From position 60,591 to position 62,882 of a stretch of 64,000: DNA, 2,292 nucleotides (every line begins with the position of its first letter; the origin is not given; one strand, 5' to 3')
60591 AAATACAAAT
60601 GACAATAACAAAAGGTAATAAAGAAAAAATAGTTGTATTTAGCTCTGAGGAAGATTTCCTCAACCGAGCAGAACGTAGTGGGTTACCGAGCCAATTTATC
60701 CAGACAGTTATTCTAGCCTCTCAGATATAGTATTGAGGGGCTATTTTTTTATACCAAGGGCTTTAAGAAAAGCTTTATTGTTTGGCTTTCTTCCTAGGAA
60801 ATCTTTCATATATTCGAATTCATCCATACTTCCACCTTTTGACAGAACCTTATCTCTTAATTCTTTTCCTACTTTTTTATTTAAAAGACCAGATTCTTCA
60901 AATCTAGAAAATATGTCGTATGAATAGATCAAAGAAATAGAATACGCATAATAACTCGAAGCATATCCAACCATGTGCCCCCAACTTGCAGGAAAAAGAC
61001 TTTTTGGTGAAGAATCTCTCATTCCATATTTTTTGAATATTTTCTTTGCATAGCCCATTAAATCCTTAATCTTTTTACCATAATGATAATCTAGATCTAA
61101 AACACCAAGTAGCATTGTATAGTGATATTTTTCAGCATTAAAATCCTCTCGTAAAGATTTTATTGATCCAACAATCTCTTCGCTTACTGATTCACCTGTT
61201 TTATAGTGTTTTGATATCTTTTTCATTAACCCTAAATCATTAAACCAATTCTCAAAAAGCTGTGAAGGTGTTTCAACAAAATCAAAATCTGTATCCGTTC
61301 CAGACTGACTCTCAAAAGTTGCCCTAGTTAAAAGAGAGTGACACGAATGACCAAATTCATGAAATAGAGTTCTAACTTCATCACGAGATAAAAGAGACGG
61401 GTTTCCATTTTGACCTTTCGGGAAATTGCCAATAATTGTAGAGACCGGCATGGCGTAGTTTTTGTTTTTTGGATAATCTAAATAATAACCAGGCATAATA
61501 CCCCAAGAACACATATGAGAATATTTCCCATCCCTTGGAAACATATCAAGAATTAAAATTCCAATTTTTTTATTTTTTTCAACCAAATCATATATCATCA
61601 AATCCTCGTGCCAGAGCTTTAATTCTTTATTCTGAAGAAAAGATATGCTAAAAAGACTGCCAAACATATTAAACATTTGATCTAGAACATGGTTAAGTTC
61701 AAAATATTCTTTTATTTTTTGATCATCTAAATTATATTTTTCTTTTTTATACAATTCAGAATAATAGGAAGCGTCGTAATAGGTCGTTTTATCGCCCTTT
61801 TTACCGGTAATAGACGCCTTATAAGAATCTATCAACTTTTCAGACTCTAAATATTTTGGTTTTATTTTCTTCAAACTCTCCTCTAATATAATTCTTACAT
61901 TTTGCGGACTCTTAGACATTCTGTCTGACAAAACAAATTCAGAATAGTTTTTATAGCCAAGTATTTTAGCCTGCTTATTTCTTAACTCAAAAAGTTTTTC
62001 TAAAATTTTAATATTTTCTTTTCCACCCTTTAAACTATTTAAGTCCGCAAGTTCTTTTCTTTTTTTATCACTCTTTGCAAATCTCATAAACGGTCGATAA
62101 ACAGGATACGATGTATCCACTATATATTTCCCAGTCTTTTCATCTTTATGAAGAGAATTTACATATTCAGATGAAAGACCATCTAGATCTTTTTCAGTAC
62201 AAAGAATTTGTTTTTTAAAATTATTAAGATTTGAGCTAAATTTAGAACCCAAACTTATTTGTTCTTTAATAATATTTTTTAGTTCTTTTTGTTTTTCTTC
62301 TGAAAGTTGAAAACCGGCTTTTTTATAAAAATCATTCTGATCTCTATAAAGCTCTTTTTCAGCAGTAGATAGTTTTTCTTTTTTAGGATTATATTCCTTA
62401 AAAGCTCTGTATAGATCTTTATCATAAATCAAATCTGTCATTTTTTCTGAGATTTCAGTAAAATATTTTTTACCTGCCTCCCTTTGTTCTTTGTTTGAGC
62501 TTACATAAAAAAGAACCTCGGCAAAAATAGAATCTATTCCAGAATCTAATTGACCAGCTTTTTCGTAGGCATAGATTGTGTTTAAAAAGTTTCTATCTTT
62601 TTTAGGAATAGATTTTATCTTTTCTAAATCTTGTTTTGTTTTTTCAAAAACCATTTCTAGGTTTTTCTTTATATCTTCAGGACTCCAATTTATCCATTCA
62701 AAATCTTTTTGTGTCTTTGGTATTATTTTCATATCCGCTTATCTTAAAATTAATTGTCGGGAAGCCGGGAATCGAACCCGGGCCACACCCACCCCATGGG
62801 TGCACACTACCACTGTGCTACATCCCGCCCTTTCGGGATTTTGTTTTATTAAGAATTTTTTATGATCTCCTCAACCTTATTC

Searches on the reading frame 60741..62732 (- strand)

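Call 61: search_protein_families(library=pfam, proteins=[window:60741-62732:-], max_evalue=0.001)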
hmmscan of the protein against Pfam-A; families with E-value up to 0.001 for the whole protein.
window:60741-62732:- (663 aa): 1 family
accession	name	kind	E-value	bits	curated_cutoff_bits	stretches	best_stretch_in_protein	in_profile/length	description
PF01432.26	Peptidase_M3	-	9.3e-100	335.5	27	1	225-660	11-456/457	Peptidase family M3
